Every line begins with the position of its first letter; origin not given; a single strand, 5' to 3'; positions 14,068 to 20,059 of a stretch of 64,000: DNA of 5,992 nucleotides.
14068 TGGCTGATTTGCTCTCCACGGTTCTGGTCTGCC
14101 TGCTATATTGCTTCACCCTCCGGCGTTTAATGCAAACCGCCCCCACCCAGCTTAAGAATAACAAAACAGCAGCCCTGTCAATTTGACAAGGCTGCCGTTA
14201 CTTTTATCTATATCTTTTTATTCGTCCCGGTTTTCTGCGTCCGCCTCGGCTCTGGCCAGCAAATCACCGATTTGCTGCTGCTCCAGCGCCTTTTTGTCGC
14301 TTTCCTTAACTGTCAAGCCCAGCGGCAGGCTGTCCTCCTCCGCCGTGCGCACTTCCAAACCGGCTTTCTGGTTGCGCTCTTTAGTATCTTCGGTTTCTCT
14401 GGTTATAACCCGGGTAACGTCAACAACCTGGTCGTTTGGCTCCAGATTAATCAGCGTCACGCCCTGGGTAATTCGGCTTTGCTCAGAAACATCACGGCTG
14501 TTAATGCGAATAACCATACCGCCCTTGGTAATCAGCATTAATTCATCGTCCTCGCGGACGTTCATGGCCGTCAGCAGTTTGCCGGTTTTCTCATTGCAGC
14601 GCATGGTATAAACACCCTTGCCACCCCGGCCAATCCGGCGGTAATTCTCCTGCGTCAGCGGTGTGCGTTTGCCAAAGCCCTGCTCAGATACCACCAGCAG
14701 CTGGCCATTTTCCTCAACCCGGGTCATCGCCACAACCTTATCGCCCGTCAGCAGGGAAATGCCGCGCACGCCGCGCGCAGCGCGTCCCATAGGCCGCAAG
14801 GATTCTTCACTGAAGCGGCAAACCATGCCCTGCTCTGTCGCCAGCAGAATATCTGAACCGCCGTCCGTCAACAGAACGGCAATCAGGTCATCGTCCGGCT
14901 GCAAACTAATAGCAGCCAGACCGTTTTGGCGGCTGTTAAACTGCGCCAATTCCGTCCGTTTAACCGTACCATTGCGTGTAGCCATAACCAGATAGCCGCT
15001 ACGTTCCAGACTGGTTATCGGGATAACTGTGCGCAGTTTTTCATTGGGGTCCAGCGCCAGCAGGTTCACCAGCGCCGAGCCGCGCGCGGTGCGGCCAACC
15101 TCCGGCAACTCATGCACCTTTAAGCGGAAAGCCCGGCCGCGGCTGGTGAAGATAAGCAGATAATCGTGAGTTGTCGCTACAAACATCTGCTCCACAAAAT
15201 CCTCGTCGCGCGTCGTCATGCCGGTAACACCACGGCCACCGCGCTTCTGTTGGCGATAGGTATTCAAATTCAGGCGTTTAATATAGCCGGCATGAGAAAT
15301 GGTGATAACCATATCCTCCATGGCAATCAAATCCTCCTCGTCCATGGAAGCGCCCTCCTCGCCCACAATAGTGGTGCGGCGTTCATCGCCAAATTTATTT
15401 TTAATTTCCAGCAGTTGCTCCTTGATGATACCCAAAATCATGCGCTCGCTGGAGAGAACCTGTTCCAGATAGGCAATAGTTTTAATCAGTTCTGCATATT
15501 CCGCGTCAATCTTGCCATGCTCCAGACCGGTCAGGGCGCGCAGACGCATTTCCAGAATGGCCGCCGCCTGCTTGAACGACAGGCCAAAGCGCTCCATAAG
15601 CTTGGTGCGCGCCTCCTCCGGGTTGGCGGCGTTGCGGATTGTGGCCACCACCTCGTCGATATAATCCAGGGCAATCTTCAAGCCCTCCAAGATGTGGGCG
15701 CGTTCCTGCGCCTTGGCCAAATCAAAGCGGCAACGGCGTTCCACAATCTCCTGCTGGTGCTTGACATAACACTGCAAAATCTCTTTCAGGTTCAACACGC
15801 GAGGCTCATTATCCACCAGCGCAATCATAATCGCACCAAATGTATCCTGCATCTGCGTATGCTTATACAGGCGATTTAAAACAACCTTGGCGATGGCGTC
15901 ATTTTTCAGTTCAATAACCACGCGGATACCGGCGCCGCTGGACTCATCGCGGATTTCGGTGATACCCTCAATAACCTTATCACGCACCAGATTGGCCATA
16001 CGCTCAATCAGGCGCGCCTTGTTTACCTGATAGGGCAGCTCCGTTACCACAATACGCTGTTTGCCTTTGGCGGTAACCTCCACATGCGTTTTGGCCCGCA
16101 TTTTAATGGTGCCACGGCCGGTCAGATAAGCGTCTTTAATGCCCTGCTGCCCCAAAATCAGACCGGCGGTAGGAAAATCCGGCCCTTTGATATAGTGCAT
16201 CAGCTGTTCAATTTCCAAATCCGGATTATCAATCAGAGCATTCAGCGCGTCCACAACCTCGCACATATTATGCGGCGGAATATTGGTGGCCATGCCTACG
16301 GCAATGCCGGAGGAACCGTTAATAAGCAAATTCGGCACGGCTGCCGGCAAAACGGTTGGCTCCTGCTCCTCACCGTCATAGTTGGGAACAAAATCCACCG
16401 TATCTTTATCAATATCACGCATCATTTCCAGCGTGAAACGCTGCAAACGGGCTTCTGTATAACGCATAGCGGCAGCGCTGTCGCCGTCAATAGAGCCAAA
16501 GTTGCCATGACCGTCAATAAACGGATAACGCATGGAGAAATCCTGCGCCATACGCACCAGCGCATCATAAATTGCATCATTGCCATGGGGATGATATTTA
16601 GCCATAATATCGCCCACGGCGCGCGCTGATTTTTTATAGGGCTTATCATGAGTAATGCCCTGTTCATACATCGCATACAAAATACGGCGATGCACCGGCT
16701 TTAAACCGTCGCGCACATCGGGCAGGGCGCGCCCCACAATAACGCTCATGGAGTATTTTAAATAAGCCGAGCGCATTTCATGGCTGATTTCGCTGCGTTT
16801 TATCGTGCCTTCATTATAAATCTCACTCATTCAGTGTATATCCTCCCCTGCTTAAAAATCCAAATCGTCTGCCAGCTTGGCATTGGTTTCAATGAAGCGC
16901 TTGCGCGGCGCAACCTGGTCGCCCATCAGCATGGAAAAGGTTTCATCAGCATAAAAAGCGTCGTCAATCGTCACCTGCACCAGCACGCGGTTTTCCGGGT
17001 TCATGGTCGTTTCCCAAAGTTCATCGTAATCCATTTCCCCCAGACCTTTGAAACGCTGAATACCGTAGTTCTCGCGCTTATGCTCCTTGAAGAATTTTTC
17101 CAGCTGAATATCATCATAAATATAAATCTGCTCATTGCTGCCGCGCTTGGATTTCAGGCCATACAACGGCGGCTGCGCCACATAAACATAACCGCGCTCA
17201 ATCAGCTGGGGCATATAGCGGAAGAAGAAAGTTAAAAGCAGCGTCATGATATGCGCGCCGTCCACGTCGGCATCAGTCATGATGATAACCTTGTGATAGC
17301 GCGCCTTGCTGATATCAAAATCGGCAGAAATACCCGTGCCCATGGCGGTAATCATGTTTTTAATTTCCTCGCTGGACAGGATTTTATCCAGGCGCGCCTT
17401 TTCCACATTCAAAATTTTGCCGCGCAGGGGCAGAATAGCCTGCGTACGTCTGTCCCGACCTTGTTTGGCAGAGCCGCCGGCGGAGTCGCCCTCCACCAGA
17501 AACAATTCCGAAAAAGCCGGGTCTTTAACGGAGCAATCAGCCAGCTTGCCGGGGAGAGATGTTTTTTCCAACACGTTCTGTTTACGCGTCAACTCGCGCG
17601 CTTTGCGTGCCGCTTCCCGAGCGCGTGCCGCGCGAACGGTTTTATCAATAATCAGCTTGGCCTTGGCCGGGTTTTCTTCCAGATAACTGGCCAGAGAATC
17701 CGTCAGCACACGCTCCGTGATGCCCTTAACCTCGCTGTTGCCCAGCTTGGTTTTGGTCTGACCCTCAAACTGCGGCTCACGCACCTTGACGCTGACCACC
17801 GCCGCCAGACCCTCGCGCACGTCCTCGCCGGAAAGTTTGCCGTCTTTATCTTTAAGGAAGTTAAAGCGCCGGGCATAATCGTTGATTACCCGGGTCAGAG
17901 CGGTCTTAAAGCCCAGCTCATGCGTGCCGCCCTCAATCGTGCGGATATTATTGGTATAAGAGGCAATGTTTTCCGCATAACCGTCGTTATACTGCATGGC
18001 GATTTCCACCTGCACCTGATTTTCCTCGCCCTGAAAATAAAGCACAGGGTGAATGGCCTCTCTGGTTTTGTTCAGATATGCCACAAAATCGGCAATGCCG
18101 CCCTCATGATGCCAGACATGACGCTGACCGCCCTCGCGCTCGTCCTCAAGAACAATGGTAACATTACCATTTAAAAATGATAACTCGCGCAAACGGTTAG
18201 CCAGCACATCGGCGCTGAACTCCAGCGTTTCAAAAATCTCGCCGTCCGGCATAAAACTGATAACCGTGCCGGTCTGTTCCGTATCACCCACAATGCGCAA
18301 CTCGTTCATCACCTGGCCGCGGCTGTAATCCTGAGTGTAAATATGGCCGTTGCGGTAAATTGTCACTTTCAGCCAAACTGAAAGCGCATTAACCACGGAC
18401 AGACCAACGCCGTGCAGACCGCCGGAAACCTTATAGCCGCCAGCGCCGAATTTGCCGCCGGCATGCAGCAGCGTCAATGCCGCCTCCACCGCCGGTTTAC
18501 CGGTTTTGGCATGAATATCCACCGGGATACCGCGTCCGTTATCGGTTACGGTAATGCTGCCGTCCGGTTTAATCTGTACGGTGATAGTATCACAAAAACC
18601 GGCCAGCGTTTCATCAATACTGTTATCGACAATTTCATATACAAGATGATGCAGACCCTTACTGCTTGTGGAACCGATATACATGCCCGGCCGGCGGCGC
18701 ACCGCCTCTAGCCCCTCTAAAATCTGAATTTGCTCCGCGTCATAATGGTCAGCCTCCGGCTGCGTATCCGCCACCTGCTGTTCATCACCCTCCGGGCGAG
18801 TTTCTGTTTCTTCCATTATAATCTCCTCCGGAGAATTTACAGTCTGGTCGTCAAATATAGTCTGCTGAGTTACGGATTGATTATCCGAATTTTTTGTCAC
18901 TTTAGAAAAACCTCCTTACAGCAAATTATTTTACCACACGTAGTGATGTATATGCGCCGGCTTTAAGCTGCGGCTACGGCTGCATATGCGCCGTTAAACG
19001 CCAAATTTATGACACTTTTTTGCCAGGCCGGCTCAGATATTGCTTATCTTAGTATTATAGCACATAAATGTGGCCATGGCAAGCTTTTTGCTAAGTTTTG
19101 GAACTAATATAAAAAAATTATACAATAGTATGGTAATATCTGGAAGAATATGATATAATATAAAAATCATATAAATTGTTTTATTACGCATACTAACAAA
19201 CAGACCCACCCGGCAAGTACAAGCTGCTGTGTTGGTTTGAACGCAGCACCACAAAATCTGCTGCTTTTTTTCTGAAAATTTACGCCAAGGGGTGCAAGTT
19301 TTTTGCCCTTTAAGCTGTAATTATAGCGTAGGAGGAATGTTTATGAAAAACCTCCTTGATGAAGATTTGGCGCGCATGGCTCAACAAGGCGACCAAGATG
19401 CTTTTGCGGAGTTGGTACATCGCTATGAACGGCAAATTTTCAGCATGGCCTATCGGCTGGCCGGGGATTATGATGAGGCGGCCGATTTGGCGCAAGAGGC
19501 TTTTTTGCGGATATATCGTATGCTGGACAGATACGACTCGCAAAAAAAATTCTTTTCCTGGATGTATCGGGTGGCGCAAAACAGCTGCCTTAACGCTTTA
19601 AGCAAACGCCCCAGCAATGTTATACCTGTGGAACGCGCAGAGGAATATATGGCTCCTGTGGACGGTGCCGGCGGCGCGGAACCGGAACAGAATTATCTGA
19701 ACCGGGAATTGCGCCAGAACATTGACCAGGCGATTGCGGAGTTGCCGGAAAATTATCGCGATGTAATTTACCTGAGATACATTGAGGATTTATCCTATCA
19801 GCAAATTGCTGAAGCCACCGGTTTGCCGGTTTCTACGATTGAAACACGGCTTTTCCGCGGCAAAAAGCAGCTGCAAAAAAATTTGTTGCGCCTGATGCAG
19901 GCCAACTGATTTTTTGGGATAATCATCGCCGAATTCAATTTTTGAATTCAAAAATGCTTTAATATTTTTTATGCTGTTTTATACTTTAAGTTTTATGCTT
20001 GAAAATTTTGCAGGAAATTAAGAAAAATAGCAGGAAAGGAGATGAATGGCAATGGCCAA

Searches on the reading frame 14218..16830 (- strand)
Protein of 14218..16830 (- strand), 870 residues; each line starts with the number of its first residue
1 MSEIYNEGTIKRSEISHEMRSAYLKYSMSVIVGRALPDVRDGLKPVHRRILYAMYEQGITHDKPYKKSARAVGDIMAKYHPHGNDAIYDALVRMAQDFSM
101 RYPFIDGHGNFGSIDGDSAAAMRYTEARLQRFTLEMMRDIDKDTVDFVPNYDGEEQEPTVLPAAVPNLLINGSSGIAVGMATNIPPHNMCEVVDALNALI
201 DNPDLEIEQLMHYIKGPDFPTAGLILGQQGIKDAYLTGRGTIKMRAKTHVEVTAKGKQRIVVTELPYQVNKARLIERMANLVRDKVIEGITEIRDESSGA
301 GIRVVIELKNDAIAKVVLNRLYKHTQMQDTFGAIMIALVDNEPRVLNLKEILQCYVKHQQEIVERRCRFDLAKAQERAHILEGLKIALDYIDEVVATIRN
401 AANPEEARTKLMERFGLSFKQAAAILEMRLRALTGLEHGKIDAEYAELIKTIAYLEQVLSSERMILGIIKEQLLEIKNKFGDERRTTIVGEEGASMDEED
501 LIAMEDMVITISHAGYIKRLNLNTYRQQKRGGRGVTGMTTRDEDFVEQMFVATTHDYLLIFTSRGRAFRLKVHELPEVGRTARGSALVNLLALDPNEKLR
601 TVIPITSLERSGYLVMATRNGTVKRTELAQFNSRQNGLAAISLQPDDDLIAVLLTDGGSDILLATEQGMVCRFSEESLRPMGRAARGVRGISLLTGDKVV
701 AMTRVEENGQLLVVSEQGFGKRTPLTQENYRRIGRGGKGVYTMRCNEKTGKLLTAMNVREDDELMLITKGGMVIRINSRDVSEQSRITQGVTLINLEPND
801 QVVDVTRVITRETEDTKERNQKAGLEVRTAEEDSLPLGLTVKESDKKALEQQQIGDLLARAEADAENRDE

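Call 32: search_protein_families(library=pfam, proteins=[window:14218-16830:-], max_evalue=0.001)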
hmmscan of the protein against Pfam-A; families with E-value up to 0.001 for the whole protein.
window:14218-16830:- (870 aa): 2 families
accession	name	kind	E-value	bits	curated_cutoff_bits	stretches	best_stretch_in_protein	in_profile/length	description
PF00521.26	DNA_topoisoIV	-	1.4e-168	561.7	31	1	34-473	1-431/432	DNA gyrase/topoisomerase IV, subunit A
PF03989.18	DNA_gyraseA_C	-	2.9e-74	244.7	27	6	506-551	1-46/48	DNA gyrase C-terminal domain, beta-propeller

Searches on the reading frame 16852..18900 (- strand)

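Call 32: search_protein_families(library=pfam, proteins=[window:16852-18900:-], max_evalue=0.001)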
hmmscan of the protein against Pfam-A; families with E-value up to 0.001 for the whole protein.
window:16852-18900:- (682 aa): 4 families
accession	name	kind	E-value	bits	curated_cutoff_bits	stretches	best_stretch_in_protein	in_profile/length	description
PF00204.31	DNA_gyraseB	-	8e-63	211.5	27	1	268-436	1-172/173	DNA gyrase B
PF00986.26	DNA_gyraseB_C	-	2.4e-29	101.7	29.8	1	610-671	2-63/63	DNA gyrase B subunit, carboxyl terminus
PF01751.28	Toprim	-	1.1e-19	70.9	23.1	1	465-576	1-95/96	Toprim domain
PF02518.31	HATPase_c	-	1.3e-16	61.5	26.4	1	80-215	3-104/111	Histidine kinase-, DNA gyrase B-, and HSP90-like ATPase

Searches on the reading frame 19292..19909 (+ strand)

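Call 32: search_protein_families(library=pfam, proteins=[window:19292-19909:+], max_evalue=0.001)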
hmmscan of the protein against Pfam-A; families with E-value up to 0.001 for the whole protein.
window:19292-19909:+ (205 aa): 4 families
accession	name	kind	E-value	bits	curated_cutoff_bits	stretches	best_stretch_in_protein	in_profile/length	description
PF08281.18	Sigma70_r4_2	-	4.4e-22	77.9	25.7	1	141-194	1-54/54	Sigma-70, region 4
PF04542.20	Sigma70_r2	-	3.1e-18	65.8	24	1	41-106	1-68/71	Sigma-70 region 2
PF04545.22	Sigma70_r4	-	4.1e-12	45.9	24.1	1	147-196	1-50/50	Sigma-70, region 4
PF07638.17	Sigma70_ECF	-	0.00047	20.5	21.1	0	29-188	10-173/185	ECF sigma factor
